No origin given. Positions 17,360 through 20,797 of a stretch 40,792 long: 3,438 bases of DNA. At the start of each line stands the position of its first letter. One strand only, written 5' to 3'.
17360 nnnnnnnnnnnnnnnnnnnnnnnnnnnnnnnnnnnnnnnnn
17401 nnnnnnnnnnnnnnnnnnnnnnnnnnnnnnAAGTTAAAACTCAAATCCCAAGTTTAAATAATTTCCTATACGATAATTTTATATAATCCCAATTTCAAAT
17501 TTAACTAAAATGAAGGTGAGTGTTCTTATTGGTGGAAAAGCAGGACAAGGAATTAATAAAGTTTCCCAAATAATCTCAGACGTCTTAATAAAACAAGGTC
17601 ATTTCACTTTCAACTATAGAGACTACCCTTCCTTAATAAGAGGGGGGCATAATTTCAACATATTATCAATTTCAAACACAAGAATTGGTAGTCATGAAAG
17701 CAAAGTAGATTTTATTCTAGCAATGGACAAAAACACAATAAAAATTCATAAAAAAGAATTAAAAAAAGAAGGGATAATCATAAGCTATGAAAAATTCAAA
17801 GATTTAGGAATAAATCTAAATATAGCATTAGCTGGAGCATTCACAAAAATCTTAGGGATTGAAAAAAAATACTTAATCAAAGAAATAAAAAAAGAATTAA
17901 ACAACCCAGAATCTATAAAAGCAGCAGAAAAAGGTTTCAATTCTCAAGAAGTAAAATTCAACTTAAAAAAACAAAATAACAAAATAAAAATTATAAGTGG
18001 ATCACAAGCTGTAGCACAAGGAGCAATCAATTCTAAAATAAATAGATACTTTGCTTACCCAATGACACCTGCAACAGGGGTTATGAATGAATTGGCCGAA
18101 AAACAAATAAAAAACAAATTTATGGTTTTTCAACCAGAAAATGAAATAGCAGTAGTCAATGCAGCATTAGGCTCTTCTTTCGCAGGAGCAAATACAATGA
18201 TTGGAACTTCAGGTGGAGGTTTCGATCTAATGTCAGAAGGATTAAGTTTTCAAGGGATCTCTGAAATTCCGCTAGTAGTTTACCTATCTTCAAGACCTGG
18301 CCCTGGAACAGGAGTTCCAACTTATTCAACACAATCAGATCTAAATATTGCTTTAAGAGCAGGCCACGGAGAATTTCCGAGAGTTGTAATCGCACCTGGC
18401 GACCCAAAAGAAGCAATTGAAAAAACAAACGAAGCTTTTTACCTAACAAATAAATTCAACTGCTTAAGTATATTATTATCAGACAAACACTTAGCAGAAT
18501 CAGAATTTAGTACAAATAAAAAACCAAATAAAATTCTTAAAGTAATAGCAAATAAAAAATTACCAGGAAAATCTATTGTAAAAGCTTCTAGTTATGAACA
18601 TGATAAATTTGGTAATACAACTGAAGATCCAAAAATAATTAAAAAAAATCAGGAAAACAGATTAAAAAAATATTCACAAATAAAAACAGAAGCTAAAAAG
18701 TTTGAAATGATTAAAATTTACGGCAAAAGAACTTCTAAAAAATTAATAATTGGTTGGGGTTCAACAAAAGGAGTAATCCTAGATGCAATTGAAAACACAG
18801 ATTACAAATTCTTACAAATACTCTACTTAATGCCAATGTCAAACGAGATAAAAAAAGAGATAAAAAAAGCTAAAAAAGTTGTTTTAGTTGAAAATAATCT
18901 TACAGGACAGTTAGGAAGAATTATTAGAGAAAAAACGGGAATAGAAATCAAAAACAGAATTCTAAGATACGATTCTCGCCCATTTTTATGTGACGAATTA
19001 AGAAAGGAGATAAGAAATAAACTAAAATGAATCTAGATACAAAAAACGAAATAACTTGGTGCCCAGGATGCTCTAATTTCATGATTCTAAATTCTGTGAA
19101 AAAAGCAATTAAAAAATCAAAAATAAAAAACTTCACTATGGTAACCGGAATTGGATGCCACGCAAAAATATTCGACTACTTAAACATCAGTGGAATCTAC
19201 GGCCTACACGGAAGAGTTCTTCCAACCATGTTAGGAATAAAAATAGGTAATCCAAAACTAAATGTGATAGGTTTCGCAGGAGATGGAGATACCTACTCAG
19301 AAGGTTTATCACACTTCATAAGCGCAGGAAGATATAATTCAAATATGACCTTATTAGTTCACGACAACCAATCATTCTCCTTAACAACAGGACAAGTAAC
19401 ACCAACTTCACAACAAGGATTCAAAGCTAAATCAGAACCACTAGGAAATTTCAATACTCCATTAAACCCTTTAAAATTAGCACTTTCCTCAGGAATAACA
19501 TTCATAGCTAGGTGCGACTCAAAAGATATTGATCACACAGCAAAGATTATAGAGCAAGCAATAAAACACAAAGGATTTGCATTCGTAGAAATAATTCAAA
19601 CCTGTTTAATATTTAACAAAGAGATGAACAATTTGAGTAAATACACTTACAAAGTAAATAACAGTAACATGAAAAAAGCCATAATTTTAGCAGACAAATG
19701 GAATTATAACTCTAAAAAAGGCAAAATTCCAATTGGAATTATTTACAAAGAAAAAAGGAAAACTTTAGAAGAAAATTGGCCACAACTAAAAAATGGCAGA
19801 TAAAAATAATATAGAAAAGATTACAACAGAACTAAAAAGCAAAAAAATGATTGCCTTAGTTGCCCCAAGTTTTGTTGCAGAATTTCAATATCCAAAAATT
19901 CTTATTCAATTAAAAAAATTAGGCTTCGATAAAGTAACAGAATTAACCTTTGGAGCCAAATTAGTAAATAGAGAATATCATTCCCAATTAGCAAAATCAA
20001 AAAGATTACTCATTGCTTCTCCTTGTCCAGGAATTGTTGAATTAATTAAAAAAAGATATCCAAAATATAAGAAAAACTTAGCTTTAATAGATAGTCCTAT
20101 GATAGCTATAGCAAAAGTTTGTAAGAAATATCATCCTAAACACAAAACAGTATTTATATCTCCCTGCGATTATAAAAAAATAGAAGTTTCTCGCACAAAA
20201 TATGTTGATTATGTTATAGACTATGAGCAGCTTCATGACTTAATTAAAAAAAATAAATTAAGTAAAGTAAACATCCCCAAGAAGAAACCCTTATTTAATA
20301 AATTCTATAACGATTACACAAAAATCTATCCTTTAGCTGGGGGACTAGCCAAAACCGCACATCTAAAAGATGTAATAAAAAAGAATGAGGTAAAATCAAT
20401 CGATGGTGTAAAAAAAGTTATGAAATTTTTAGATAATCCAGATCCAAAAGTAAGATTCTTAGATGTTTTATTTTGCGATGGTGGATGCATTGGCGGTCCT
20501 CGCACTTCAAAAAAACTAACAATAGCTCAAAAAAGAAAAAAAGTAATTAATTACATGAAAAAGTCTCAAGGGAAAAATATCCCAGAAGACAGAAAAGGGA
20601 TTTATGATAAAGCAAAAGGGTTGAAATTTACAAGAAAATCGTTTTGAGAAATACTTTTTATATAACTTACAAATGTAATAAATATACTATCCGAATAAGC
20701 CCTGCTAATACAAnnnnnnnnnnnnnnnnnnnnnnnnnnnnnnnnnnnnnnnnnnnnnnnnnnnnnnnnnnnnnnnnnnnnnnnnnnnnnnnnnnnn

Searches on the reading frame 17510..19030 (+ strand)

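Call 39: search_protein_families(library=pfam, proteins=[window:17510-19030:+], max_evalue=0.001)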
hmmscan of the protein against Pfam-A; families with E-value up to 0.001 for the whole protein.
window:17510-19030:+ (506 aa): 2 families
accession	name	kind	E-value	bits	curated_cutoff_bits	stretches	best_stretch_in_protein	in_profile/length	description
PF01855.24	POR_N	-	1.4e-38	133.4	27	1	171-397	2-228/231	Pyruvate flavodoxin/ferredoxin oxidoreductase, thiamine diP-bdg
PF01558.24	POR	-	5.2e-17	63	27.4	1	11-94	1-86/173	Pyruvate ferredoxin/flavodoxin oxidoreductase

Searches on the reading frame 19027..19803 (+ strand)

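Call 39: search_protein_families(library=pfam, proteins=[window:19027-19803:+], max_evalue=0.001)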
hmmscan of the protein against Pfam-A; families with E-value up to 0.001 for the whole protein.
window:19027-19803:+ (258 aa): 2 families
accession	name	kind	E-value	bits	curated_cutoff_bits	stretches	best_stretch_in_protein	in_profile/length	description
PF02775.26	TPP_enzyme_C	-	1.2e-28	100.3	21.9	1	42-189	2-151/151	Thiamine pyrophosphate enzyme, C-terminal TPP binding domain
PF12367.13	PFO_beta_C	-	1.2e-06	28.9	24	1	192-255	9-65/66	Pyruvate ferredoxin oxidoreductase beta subunit C terminal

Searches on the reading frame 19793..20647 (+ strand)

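Call 39: search_protein_families(library=pfam, proteins=[window:19793-20647:+], max_evalue=0.001)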
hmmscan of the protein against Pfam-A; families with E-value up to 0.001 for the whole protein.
window:19793-20647:+ (284 aa): 1 family
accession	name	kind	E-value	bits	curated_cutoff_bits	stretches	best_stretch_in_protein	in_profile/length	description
PF02906.19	Fe_hyd_lg_C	-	1.6e-40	139.7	22.1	1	17-236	1-245/245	Iron only hydrogenase large subunit, C-terminal domain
